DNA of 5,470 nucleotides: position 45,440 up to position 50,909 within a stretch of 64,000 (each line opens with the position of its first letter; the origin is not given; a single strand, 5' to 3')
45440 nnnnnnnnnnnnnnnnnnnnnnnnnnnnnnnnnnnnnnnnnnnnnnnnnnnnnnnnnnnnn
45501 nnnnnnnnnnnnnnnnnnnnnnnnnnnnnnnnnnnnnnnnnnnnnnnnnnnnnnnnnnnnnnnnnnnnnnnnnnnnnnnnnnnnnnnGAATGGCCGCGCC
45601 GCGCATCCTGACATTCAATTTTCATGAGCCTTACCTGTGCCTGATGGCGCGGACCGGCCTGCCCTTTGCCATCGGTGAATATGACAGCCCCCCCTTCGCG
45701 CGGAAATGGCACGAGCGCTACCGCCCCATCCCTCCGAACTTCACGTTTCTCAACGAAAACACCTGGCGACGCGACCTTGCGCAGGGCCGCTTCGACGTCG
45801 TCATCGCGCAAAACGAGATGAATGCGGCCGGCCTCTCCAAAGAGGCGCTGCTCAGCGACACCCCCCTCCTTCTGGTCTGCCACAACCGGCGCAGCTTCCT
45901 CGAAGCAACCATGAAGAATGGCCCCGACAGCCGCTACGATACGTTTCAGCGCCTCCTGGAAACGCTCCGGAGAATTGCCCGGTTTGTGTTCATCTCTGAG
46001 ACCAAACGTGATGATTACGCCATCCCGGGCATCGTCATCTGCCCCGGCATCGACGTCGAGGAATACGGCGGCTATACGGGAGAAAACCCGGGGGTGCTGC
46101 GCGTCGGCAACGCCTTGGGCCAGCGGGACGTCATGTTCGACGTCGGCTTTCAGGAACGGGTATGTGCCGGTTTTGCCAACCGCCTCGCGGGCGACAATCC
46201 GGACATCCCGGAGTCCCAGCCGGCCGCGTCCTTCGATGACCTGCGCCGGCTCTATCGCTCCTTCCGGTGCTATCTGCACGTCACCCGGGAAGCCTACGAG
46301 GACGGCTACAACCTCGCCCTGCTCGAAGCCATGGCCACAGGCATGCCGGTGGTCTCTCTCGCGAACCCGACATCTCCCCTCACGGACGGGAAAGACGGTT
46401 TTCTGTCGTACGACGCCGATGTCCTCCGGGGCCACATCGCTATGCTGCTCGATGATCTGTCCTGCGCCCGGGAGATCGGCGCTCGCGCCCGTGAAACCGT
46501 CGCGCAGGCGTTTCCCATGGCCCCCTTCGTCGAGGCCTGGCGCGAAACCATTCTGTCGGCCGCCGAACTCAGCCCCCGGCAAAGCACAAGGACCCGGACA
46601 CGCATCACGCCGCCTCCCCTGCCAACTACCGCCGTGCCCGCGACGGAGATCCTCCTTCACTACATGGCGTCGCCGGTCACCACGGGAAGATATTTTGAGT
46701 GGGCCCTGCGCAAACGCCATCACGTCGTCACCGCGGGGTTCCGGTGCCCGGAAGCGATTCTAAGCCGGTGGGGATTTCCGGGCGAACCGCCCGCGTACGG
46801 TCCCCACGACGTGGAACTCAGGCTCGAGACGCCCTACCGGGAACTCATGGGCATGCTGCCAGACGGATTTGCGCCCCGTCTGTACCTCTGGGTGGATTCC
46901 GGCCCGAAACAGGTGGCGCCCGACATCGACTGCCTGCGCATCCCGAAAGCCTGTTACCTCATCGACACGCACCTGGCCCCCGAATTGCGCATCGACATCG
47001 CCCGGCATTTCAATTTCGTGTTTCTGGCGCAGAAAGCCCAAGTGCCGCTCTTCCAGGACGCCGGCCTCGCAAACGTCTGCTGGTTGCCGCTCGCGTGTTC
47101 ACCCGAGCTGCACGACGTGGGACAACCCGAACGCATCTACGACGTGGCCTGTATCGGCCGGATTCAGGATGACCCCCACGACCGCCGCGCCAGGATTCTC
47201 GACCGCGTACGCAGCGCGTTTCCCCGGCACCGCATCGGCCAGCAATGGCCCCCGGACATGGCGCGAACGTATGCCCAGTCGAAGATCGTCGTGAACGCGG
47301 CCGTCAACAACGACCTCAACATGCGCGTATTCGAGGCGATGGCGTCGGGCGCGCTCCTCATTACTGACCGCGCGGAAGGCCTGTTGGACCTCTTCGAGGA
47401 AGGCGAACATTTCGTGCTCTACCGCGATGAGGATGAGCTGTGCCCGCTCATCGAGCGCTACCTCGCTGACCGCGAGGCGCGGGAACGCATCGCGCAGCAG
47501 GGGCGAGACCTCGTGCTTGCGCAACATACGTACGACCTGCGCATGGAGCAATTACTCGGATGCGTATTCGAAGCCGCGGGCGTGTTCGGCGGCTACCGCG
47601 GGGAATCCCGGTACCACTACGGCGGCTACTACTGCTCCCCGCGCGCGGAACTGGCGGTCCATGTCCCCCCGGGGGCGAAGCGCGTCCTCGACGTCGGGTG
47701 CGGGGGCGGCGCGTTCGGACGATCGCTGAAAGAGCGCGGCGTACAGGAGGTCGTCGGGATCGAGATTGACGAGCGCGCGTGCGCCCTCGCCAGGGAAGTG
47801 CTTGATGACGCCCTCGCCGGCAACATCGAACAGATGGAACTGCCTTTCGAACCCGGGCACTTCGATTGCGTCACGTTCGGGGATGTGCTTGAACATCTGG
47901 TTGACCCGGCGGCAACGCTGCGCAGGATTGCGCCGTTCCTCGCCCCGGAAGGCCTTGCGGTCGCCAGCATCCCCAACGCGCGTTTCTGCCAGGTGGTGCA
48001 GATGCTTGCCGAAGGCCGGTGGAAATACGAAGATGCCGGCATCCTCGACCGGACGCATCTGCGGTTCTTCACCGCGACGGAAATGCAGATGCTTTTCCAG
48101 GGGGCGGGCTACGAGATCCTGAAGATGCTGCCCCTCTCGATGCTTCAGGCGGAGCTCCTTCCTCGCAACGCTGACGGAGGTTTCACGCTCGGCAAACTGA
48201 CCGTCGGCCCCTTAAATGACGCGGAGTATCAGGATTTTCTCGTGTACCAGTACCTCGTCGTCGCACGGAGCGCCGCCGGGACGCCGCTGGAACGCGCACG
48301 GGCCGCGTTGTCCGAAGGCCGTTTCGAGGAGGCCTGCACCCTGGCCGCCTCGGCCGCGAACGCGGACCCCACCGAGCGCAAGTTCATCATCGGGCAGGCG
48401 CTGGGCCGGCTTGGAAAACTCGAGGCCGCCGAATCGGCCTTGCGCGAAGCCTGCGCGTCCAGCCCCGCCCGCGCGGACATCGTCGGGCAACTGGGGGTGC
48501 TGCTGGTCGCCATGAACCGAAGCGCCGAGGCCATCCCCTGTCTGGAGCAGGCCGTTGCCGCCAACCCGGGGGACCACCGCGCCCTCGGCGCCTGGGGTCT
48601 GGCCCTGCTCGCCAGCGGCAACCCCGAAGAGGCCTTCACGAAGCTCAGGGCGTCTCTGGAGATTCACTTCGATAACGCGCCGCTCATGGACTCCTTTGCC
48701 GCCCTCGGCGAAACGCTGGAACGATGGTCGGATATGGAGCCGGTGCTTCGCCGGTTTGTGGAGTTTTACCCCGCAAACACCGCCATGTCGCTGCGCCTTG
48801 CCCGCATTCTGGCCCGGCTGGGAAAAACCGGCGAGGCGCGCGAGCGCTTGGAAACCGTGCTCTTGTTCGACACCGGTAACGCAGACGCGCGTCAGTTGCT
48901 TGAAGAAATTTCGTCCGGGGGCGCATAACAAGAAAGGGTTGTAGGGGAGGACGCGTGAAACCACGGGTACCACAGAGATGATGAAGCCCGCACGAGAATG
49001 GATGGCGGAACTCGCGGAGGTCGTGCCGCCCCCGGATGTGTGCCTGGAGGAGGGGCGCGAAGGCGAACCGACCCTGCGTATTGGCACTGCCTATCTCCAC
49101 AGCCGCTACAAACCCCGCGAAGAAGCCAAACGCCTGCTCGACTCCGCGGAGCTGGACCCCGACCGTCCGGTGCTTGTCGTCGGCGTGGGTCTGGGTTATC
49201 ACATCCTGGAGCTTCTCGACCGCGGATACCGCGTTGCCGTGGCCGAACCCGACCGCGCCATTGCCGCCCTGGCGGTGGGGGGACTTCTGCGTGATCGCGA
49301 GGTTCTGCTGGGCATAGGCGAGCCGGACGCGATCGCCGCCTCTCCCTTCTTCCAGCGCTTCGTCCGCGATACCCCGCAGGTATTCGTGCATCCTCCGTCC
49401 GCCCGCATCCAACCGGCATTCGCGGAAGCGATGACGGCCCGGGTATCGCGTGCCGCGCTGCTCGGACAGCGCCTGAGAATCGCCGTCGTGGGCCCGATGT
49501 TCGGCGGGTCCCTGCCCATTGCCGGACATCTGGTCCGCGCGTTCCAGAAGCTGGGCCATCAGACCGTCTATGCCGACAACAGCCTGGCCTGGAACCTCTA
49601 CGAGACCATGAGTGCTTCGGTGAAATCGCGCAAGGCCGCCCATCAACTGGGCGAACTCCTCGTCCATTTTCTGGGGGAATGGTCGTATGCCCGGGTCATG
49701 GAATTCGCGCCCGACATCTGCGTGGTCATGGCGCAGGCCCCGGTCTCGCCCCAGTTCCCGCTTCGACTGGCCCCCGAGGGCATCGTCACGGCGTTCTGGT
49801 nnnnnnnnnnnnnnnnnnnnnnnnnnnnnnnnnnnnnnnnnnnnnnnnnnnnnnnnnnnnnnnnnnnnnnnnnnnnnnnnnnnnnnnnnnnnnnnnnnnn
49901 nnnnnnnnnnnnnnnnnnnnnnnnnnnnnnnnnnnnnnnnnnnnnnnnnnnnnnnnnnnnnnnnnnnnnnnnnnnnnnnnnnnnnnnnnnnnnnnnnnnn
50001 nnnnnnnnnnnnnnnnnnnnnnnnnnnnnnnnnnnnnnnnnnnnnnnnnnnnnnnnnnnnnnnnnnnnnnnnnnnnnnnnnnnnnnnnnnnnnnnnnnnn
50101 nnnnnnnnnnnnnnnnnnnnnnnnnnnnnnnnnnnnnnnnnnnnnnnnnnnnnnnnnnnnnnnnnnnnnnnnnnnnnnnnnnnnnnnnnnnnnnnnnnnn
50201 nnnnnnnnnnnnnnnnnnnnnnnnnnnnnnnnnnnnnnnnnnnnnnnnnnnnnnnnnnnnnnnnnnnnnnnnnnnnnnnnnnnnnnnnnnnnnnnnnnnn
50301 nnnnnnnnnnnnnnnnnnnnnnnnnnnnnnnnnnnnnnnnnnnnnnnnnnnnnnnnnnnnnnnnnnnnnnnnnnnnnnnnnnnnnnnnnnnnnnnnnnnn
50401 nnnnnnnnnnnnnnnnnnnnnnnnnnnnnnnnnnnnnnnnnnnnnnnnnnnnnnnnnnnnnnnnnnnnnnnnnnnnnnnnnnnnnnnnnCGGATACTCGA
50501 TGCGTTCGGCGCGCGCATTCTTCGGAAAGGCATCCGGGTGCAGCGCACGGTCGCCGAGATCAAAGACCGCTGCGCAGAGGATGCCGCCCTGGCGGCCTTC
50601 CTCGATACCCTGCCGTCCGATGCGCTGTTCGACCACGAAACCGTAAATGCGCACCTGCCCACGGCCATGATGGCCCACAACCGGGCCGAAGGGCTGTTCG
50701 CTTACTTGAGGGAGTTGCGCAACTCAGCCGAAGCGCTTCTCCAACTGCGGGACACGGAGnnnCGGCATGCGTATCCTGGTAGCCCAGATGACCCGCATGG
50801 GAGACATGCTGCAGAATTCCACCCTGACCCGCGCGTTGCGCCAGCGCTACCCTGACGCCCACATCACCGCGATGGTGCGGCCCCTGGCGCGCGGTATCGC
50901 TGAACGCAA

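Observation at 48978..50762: Maf (DUF115/MptE-like) N-terminal domain fused to a CgeB-like glycosyltransferase in a lineage with prepilin-type DUF1559 proteins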

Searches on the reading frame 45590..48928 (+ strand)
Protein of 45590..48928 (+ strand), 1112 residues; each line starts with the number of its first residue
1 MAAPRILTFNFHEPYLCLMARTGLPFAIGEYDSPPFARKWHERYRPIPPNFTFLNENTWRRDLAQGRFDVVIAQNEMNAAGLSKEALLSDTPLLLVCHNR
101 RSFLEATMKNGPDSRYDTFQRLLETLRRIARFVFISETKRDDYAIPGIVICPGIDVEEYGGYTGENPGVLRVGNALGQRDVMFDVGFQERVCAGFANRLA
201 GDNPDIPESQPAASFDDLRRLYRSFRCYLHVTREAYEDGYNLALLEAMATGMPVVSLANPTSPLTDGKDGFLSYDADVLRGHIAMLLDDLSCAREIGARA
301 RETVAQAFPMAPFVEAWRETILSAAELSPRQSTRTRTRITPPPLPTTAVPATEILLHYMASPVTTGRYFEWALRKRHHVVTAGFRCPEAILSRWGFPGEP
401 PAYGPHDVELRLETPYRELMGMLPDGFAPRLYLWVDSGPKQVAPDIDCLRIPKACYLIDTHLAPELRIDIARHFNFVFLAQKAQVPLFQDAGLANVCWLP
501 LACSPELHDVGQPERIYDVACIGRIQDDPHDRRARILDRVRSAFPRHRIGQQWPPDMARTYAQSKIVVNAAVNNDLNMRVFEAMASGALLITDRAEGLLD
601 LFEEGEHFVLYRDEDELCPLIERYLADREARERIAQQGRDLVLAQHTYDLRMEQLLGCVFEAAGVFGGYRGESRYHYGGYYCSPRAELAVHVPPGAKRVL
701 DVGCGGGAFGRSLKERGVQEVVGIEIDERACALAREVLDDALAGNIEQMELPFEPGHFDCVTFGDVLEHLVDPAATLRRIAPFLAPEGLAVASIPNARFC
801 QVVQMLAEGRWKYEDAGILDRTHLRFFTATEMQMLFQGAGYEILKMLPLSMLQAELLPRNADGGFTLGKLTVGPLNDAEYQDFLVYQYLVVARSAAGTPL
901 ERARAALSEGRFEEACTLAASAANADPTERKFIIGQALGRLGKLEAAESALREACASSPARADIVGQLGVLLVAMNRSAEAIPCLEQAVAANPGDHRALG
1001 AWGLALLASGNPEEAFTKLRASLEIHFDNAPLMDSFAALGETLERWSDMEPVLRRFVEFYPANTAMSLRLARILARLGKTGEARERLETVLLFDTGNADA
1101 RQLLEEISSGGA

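Call 3: search_protein_families(library=pfam, proteins=[window:45590-48928:+], max_evalue=0.01)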
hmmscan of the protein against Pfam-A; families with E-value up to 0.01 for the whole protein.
window:45590-48928:+ (1112 aa): 30 families (the best 25 are shown)
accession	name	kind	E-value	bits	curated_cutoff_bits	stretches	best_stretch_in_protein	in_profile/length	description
PF13524.12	Glyco_trans_1_2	-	2.5e-41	141.4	25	2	533-656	2-143/144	Glycosyl transferase-like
PF13489.12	Methyltransf_23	-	1e-24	87.6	27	1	681-844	9-162/164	Methyltransferase domain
PF08241.18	Methyltransf_11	-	3.4e-17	63.3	21.2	1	700-791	1-94/95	Methyltransferase domain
PF13692.12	Glyco_trans_1_4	-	2.9e-16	60.4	27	2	216-289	68-142/142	Glycosyl transferases group 1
PF13649.12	Methyltransf_25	-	1.2e-15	58.3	27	1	699-788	1-97/97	Methyltransferase domain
PF08242.18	Methyltransf_12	-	2.7e-14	54.1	30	1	700-789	1-97/98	Methyltransferase domain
PF14559.12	TPR_19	-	3.7e-14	53.2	25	2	942-998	5-61/68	Tetratricopeptide repeat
PF13847.12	Methyltransf_31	-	9.8e-14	51.7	27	1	696-801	4-124/145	Methyltransferase domain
PF00534.26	Glycos_transf_1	-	6.6e-13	49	26.4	2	549-639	78-170/172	Glycosyl transferases group 1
PF07719.23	TPR_2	-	1.5e-12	47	27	0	967-995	6-34/34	Tetratricopeptide repeat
PF13432.12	TPR_16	-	2.9e-11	44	32.7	1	968-1024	3-59/65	Tetratricopeptide repeat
PF13181.12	TPR_8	-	5.2e-10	39.1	25.7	0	964-994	3-33/34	Tetratricopeptide repeat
PF13428.12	TPR_14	-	3.6e-09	36.8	23.5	0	967-1002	6-41/44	Tetratricopeptide repeat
PF13424.12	TPR_12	-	1.2e-07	32.3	30.1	0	946-991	21-74/77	Tetratricopeptide repeat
PF14561.12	TPR_20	-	1.9e-06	28.6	25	1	979-1029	5-55/90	Tetratricopeptide repeat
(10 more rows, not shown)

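Call 6: search_protein_families(library=ncbifam, proteins=[window:45590-48928:+], max_evalue=0.01)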
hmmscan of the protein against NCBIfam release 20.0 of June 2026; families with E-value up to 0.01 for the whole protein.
window:45590-48928:+ (1112 aa): 48 families (the best 25 are shown)
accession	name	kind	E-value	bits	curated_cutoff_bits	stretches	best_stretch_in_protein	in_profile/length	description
NF038229.1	Glyco4_Geo_Pelo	equivalog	6.4e-15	55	400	2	547-648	221-322/338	GPMC system family 4 glycosyltransferase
NF041876.1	EPS_EpsE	equivalog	1.1e-13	51.3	400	2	559-650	291-384/389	exopolysaccharide biosynthesis GT4 family glycosyltransferase EpsE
NF045667.1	MTase_DVU1556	equivalog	1.2e-13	51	155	1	678-793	6-120/213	DVU_1556 family methyltransferase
TIGR03088.1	stp2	hypoth_equivalog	5.3e-13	48.7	409.05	2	556-649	265-360/374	TIGR03088 family PEP-CTERM/XrtA system glycosyltransferase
TIGR01983.1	UbiG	equivalog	4.4e-11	42.5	102.95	1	696-798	50-157/228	bifunctional 2-polyprenyl-6-hydroxyphenol methylase/3-demethylubiquinol 3-O-methyltransferase UbiG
TIGR02917.1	PEP_TPR_lipo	equivalog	8.7e-11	40.4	312.2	1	902-1030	96-227/899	XrtA/PEP-CTERM system TPR-repeat protein PrsT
NF040959.1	MamA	equivalog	1.9e-10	40.5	200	1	901-1029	42-172/204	magnetosome protein MamA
NF043040.1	corrin_prot_MT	hypoth_equivalog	4.5e-10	39.3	180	1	685-790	31-145/216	corrinoid protein-associated methyltransferase CpaM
TIGR02521.1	type_IV_pilW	equivalog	6.6e-08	32.4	154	1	898-1085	33-223/234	type IV pilus biogenesis/stability protein PilW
TIGR02072.1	BioC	equivalog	2.3e-07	30.9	184.95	1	696-838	35-169/244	malonyl-ACP O-methyltransferase BioC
TIGR03087.1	stp1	hypoth_equivalog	9.7e-07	28.3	316.65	1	572-658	307-393/397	TIGR03087 family PEP-CTERM/XrtA system glycosyltransferase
TIGR03999.1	thiol_BshA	equivalog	1.8e-06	27.1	273.7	1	238-318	283-367/375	N-acetyl-alpha-D-glucosaminyl L-malate synthase BshA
TIGR04290.1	meth_Rta_06860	hypoth_equivalog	2.3e-06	27.2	300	1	687-779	39-137/226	TIGR04290 family methyltransferase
TIGR02081.1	metW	equivalog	2.6e-06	27.1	189.5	1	691-811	10-127/194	methionine biosynthesis protein MetW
TIGR04047.1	MSMEG_0565_glyc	hypoth_equivalog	4.1e-06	26.1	259.85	0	236-276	285-326/373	MSMEG_0565 family glycosyltransferase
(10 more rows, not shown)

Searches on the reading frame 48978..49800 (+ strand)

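Call 5: search_protein_families(library=pfam, proteins=[window:48978-49800:+], max_evalue=10)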
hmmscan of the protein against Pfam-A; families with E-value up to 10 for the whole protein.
window:48978-49800:+ (274 aa): 1 family
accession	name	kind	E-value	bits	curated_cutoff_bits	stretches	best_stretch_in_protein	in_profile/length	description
PF20157.4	Maf_flag10_N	-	0.29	11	23.5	1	64-82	114-132/228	Glycosyltransferase Maf N-terminal domain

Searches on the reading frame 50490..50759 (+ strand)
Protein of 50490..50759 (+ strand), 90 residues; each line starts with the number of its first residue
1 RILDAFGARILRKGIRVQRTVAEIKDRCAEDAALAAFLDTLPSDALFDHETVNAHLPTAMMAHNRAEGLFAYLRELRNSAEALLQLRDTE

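Call 83: search_protein_families(library=pfam, proteins=[window:50490-50759:+], max_evalue=1)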
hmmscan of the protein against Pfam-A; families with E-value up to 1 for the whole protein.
window:50490-50759:+ (90 aa): 0 families
